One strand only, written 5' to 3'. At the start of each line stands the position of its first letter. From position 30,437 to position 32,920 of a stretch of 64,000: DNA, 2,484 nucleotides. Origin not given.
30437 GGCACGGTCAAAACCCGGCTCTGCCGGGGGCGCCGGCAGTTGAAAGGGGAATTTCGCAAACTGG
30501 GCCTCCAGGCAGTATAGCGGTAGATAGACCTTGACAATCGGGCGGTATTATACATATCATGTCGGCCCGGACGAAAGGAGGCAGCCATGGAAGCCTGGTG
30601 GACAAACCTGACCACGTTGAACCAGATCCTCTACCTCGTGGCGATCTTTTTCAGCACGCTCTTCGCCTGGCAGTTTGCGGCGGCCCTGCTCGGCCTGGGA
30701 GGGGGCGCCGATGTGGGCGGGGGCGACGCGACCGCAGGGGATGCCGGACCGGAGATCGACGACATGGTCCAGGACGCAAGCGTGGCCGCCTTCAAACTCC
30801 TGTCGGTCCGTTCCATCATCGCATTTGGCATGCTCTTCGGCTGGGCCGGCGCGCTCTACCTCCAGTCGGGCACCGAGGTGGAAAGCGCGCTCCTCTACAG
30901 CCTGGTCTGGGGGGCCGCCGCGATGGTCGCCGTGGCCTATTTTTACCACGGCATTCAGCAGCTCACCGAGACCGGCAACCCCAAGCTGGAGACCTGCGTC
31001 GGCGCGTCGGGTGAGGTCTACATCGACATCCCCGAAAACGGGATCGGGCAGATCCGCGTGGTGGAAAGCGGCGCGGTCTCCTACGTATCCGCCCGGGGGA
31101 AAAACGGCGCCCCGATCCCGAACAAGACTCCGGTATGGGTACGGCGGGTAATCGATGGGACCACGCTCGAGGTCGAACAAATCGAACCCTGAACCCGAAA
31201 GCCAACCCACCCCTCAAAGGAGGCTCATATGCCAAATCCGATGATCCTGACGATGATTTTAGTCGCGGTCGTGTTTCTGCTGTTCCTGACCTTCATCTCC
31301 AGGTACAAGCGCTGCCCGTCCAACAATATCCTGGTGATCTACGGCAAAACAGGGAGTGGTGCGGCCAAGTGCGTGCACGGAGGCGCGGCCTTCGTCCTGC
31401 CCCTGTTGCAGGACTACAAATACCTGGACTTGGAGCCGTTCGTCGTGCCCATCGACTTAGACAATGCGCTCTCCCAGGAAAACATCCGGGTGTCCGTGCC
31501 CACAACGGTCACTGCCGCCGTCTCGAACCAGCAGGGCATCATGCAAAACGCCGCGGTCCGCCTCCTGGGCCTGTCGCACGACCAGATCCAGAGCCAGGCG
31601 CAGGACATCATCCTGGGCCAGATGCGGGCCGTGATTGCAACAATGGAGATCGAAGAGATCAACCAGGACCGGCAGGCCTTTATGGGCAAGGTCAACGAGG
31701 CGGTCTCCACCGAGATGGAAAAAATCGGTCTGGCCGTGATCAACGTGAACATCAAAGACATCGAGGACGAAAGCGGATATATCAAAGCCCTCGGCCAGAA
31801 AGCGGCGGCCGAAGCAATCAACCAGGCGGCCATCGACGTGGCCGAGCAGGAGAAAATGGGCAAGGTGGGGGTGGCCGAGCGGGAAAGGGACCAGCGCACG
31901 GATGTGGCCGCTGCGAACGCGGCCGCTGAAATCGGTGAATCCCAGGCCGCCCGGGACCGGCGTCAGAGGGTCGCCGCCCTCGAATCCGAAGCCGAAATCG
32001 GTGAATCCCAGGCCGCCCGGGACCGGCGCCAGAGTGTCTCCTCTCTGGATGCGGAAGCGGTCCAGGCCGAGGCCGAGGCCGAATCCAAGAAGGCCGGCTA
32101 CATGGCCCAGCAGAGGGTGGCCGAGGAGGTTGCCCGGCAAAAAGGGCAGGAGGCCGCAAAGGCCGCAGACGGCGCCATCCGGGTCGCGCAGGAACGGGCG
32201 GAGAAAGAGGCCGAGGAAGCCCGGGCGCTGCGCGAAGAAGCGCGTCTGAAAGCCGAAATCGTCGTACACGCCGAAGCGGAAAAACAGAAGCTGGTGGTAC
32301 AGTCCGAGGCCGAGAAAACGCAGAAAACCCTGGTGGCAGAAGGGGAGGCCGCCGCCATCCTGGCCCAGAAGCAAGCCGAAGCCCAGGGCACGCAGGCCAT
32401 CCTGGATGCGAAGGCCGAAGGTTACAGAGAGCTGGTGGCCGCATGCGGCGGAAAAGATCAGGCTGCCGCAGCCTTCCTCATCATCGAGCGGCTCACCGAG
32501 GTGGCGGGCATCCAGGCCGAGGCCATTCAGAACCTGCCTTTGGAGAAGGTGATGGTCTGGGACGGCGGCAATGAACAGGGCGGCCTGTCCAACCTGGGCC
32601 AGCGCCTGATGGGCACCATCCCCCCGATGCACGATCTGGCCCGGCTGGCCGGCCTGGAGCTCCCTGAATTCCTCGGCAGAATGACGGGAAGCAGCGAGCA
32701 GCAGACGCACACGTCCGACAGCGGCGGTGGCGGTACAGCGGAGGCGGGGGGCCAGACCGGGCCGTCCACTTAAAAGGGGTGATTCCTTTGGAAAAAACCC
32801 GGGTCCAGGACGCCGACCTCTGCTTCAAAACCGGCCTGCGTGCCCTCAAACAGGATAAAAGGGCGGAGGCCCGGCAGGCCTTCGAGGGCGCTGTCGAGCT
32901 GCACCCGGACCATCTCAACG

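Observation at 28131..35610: Psp-flotillin envelope-stress supermodule under its own sigma54 two-component control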

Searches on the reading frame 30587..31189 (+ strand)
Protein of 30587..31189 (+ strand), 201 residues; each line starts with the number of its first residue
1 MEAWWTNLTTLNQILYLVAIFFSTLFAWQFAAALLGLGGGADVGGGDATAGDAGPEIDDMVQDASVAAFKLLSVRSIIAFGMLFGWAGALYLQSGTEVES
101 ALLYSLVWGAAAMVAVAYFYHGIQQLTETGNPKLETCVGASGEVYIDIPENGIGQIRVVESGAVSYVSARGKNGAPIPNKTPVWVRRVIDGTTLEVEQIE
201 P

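Call 5: search_protein_families(library=pfam, max_evalue=0.01, proteins=[window:30587-31189:+])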
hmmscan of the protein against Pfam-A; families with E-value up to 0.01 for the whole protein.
window:30587-31189:+ (201 aa): 0 families

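Call 6: search_protein_families(library=ncbifam, max_evalue=0.01, proteins=[window:30587-31189:+])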
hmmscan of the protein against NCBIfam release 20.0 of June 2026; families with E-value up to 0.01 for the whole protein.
window:30587-31189:+ (201 aa): 0 families

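Call 27: search_protein_families(library=pfam, max_evalue=10, proteins=[window:30587-31189:+])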
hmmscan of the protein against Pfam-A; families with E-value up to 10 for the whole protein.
window:30587-31189:+ (201 aa): 1 family
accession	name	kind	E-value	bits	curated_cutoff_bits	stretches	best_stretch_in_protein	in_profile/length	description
PF01957.25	NfeD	-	0.062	14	29.1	1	136-197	3-56/57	NfeD-like C-terminal, partner-binding domain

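Call 40: search_protein_families(library=pfam, alignment_id=A4, max_evalue=10)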
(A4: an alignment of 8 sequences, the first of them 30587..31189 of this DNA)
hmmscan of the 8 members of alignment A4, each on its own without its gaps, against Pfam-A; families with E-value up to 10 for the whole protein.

A. member 1, window:30587-31189:+ (201 aa): 1 family
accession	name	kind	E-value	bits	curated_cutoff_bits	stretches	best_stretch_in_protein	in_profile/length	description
PF01957.25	NfeD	-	0.062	14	29.1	1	136-197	3-56/57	NfeD-like C-terminal, partner-binding domain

B. families by the number of members that match (of 8 scanned): 6 families
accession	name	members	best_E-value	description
PF01957.25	NfeD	5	0.0018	NfeD-like C-terminal, partner-binding domain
PF09154.16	Alpha-amy_C_pro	3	0.16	Alpha-amylase C-terminal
PF12666.12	PrgI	1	2.9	PrgI family protein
PF07219.19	HemY_N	1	3.5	HemY protein N-terminus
PF11457.13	DUF3021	1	5.7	Protein of unknown function (DUF3021)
PF06961.18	DUF1294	1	7.7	Protein of unknown function (DUF1294)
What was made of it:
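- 30587..31192 (+): NfeD-family membrane protein (201 aa; 3 TM helices plus a C-terminal beta-barrel). PF01957 hits are weak, in 5 of 8 members (call 40).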

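Call 41: search_solved_structures(query=A4, max_evalue=10, show_alignments=2)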
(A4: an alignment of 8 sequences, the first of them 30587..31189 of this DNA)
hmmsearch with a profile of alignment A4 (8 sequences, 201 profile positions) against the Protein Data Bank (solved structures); distinct sequences matched with E-value up to 10: 0.
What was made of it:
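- Tried and rejected: A profile search of PDB sequences was empty (call 41).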

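Call 63: search_protein_families(library=padloc, max_evalue=0.01, proteins=[window:30587-31189:+])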
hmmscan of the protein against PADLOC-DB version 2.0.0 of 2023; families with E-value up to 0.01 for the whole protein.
window:30587-31189:+ (201 aa): 0 families

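Call 67: find_homologous_proteins(query=window:30587-31189:+, max_evalue=0.001)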
Query window:30587-31189:+ (201 aa): 130 proteins with E <= 0.001 among 1516 candidates; the best 120 are listed.
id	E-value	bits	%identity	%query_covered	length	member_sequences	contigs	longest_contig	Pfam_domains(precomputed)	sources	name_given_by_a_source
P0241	1.1e-126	438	100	100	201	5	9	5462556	-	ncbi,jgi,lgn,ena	jgi:membrane protein implicated in regulation of membrane protease activity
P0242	3.1e-92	326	74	100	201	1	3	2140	-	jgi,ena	jgi:membrane protein implicated in regulation of membrane protease activity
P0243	1.9e-91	323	74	100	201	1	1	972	-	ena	-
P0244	7.4e-87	308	71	100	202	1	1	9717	-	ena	-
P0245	1.4e-86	307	71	100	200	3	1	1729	-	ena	-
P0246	3.9e-86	306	65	100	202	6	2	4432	-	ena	-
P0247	4.6e-83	296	68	99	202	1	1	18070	-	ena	-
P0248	2.0e-82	294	68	99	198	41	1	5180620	-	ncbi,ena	-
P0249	2.8e-81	290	65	99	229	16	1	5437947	-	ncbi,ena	-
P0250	1.8e-80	287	67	99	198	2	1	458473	-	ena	-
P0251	6.4e-80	286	67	100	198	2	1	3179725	-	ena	-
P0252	4.3e-78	280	63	99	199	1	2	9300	-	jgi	-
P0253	5.6e-78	279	65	100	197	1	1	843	-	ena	-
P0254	2.8e-77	277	64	98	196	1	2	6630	-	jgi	-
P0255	7.8e-77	276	64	99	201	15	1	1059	-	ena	-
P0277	5.5e-52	195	49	100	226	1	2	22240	-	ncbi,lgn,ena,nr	ncbi:MAG: NfeD family protein [Phycisphaerae bacterium]|nr:NfeD family protein [Phycisphaerae bacter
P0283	6.4e-49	184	48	100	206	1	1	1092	PF01957.26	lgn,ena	-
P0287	3.2e-48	182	50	100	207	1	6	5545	PF01957.26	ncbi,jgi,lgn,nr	ncbi:MAG: hypothetical protein FJZ90_16260 [Chloroflexi bacterium]|nr:hypothetical protein [Chlorofl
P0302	9.3e-46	174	46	100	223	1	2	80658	PF01957.26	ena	-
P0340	3.7e-41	159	42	98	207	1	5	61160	-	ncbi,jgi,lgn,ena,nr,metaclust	ncbi:MAG: hypothetical protein A2283_02620 [Lentisphaerae bacterium RIFOXYA12_FULL_48_11]|nr:MAG: hy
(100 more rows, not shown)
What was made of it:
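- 30587..31192 (+): Homologues are annotated as NfeD (call 67).
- On NfeD: Homologues are named NfeD and some carry PF01957 (call 67).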

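Call 68: find_encoding_contigs(protein=P0241, flank=4000, max_places=4)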
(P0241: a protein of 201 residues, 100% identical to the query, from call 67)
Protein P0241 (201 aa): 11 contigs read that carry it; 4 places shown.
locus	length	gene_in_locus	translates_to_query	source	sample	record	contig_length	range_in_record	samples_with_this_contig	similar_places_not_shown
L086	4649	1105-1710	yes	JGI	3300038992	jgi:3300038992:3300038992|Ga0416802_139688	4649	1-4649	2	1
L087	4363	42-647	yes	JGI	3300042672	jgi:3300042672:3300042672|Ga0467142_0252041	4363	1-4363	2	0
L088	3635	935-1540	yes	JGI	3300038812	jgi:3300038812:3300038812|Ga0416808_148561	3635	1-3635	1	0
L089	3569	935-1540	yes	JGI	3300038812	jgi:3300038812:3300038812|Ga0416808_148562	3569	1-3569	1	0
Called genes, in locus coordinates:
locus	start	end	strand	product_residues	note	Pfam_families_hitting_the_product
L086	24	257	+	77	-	-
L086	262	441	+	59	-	-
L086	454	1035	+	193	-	PF04542:Sigma70_r2, PF08281:Sigma70_r4_2, PF04545:Sigma70_r4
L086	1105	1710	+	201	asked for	-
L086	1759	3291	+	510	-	PF01145:Band_7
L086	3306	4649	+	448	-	?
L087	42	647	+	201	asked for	-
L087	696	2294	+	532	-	PF01145:Band_7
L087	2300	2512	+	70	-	-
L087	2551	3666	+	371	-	PF02518:HATPase_c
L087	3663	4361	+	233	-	?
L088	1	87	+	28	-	?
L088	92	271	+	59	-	-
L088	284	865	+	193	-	PF04542:Sigma70_r2, PF08281:Sigma70_r4_2, PF04545:Sigma70_r4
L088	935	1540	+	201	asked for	-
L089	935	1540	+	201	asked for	-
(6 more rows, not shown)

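Call 69: find_encoding_contigs(protein=P0277, flank=6000, max_places=2)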
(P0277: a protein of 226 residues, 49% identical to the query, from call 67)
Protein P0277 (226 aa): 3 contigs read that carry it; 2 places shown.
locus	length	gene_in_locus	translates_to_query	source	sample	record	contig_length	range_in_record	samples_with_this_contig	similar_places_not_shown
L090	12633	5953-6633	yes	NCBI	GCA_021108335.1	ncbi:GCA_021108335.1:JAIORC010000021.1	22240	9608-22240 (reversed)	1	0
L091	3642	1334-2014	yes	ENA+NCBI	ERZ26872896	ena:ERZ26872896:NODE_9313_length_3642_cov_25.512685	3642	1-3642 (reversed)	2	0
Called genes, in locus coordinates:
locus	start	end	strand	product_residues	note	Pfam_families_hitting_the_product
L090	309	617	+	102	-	PF01106:NifU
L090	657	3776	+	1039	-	PF22907:Ams1-like_1st, PF01074:Glyco_hydro_38N, PF09261:Alpha-mann_mid, PF07748:Glyco_hydro_38C, PF17677:Glyco_hydro38C2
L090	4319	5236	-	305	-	PF00288:GHMP_kinases_N, PF08544:GHMP_kinases_C (weak)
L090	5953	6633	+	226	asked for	-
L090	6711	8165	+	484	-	PF01145:Band_7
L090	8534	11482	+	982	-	-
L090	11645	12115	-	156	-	-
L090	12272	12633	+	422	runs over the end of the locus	PF13185:GAF_2, PF01590:GAF, PF13492:GAF_3, PF07228:SpoIIE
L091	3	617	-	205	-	?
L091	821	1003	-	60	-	-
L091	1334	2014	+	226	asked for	-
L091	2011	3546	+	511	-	PF01145:Band_7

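Call 70: find_encoding_contigs(protein=P0340, flank=6000, max_places=2)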
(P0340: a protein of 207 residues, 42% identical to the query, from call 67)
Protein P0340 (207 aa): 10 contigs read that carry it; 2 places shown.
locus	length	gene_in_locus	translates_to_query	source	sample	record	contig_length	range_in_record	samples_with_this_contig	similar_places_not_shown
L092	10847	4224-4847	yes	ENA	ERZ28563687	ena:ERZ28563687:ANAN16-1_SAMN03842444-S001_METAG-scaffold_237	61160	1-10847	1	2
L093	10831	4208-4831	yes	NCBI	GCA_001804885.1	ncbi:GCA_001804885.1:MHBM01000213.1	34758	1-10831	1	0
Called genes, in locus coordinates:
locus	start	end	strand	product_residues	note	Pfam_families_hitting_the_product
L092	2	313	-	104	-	?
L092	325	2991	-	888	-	PF07676:PD40 (faint), PF18582:HZS_alpha, PF13442:Cytochrome_CBB3 (faint)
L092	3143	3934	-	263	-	PF01047:MarR (weak), PF08279:HTH_11 (faint), PF09339:HTH_IclR, PF01614:IclR_C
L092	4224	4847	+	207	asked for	-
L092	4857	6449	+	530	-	PF01145:Band_7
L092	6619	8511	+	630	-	-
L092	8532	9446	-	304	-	PF02655:ATP-grasp_3 (faint), PF08443:RimK (faint), PF01071:GARS_A (weak)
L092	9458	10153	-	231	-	PF02163:Peptidase_M50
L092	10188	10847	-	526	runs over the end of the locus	-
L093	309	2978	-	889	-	PF07676:PD40 (faint), PF18582:HZS_alpha, PF13442:Cytochrome_CBB3 (faint)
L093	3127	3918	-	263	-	PF01047:MarR (weak), PF08279:HTH_11 (faint), PF09339:HTH_IclR, PF01614:IclR_C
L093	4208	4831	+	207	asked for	-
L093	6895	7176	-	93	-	-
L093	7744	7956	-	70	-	-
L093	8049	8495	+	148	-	-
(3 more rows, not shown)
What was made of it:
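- The nfeD-Band_7 pair stands alone in Phycisphaerae and Lentisphaerae (calls 69, 70). The nfeD-flotillin pair is a self-contained cassette in other phyla (calls 69, 70).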

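Call 76: predict_structure(alignment_id=A7)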
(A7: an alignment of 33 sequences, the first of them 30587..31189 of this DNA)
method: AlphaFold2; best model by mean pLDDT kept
length: 201 residues; sequences in the alignment: 33
mean_pLDDT: 80.6   pTM: 0.55
mean pLDDT of the five models: 80.6, 79.3, 78.1, 77.5, 77.2
residues with pLDDT >= 90: 91; 70-90: 63; 50-70: 26; < 50: 21
segments of 3 or more residues with pLDDT < 50: 40-60
pLDDT, mean of each block of 10 residues (from residue 1): 85 92 90 73 39 44 58 82 93 93 94 87 65 77 94 89 83 94 92 90 64
secondary structure, 60 per line:
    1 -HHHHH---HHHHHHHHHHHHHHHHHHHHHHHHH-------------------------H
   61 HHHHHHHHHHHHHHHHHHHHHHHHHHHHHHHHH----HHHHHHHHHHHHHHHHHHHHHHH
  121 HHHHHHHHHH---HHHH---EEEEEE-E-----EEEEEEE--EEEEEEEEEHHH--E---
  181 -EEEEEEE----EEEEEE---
elements in order: H2-6 H10-34 H60-93 H98-130 H134-137 E141-146 E154-160 E163-171 E182-188 E193-198
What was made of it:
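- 30587..31192 (+): The AF2 model has pLDDT 81 (call 76).
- On NfeD: The AF2 model shows 3 helices plus a 5-strand barrel, pLDDT 81 (call 76).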

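Call 78: fold_search(model_id=the predicted structure, library=pdb)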
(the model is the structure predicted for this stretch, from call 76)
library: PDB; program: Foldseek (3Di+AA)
matches with E <= 10: 470; with E <= 0.001: 4
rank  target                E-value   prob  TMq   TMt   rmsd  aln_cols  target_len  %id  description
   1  2k14_MODEL_1_A        3.4e-05  1.00  0.32  0.71   4.3        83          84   23  Solution structure of the soluble domain of the NfeD protein YuaF from Bacillus subtilis (released 2008-08-26)
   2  8z5g_AA               1.0e-04  1.00  0.28  0.36   8.5       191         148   14  Cryo-EM structure of E.coli SPFH-NfeD family protein complex QmcA-YbbJ (released 2024-08-21)
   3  3wwv                  1.8e-04  1.00  0.27  0.79   2.0        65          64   29  C-terminal domain of stomatin operon partner protein 1510-C from Pyrococcus horikoshii (released 2014-10-01)
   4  2k5h_MODEL_1_A        7.9e-04  1.00  0.27  0.52   2.0        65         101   23  Solution NMR structure of protein encoded by MTH693 from Methanobacterium thermoautotrophicum: Northeast Struc (released 2008-08-19)
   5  6epc_J                2.3e-02  0.51  0.20  0.11  25.4       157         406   13  Ground state 26S proteasome (GS2) (released 2018-02-07)
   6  5xgu_B                2.6e-02  0.44  0.19  0.07  14.4       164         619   12  Escherichia coli. RNase R (released 2017-10-18)
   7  8bsj_SO               3.5e-02  0.84  0.26  0.35   7.1       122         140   17  Giardia Ribosome in PRE-T Classical State (C) (released 2023-03-22)
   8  5xgu_A                4.8e-02  0.44  0.22  0.08  12.7       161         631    9  Escherichia coli. RNase R (released 2017-10-18)
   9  6htj_B                6.5e-02  0.75  0.20  0.30   5.4        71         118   13  Crystal structure of the translation recovery factor Trf from Sulfolobus solfataricus (released 2019-10-16)
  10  9fhl_N                7.3e-02  0.72  0.24  0.30   5.8       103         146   17  High-resolution cryo-EM structure of Saccharolobus solfataricus 30S ribosomal subunit bound to mRNA and initiator tRNA (released 2025-01-15)
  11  5yzw_B                7.3e-02  0.54  0.20  0.20   9.1        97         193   13  Crystal structure of p204 HINb domain (released 2018-12-19)
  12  2ix0                  7.8e-02  0.28  0.19  0.08  15.0       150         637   12  RNase II (released 2006-10-05)
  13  2ix1_A                8.8e-02  0.23  0.18  0.07  15.0       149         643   12  RNase II D209N mutant (released 2006-10-05)
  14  8fvy_X                9.4e-02  0.77  0.23  0.30   5.0        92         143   18  40S subunit of the Giardia lamblia 80S ribosome (released 2024-01-24)
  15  2id0_A                9.4e-02  0.28  0.19  0.08  15.2       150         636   11  Escherichia coli RNase II (released 2006-10-03)
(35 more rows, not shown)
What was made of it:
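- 30587..31192 (+): The four best PDB fold matches are all NfeD proteins: YuaF, YbbJ, 1510-C and MTH693 (call 78).
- On NfeD: The four best PDB fold matches are NfeD proteins, E 3e-5 to 8e-4 (call 78).
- Closest known: SPFH-NfeD pairs: yuaF-floT, yqiJK, QmcA-YbbJ. Same: The NfeD C-terminal barrel matches YuaF and YbbJ by fold (call 78).
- Tried and rejected: Fold search then settled the NfeD call (call 78).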

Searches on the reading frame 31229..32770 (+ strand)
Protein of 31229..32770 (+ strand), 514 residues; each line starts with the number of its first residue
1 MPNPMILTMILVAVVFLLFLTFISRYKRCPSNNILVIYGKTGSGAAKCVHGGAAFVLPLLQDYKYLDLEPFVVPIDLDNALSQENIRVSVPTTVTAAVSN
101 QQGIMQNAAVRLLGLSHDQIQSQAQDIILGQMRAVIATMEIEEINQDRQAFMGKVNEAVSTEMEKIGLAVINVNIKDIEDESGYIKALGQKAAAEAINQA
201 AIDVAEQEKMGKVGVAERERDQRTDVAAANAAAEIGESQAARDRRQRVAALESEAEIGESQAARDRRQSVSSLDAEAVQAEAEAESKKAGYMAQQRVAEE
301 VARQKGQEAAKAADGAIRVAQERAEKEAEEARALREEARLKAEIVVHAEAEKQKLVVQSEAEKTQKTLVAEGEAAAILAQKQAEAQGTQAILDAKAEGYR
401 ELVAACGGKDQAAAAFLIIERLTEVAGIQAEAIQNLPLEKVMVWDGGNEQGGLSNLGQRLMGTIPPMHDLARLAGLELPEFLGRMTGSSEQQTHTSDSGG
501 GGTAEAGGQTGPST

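Call 5: search_protein_families(library=pfam, max_evalue=0.01, proteins=[window:31229-32770:+])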
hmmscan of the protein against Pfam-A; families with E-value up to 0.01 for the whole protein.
window:31229-32770:+ (514 aa): 1 family
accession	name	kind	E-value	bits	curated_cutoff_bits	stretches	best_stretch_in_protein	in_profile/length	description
PF01145.31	Band_7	-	3.3e-27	96.1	23.6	1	30-209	4-176/176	SPFH domain / Band 7 family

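Call 6: search_protein_families(library=ncbifam, max_evalue=0.01, proteins=[window:31229-32770:+])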
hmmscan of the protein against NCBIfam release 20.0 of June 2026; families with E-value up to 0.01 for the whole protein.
window:31229-32770:+ (514 aa): 1 family
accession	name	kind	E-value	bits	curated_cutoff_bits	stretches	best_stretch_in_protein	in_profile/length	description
NF058507.1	FlotScfldFlot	equivalog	3.1e-39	135.3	700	1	8-485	3-475/477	flotillin lipid rafts scaffold protein FloT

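Call 63: search_protein_families(library=padloc, max_evalue=0.01, proteins=[window:31229-32770:+])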
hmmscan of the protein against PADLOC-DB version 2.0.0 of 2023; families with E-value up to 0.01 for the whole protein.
window:31229-32770:+ (514 aa): 0 families
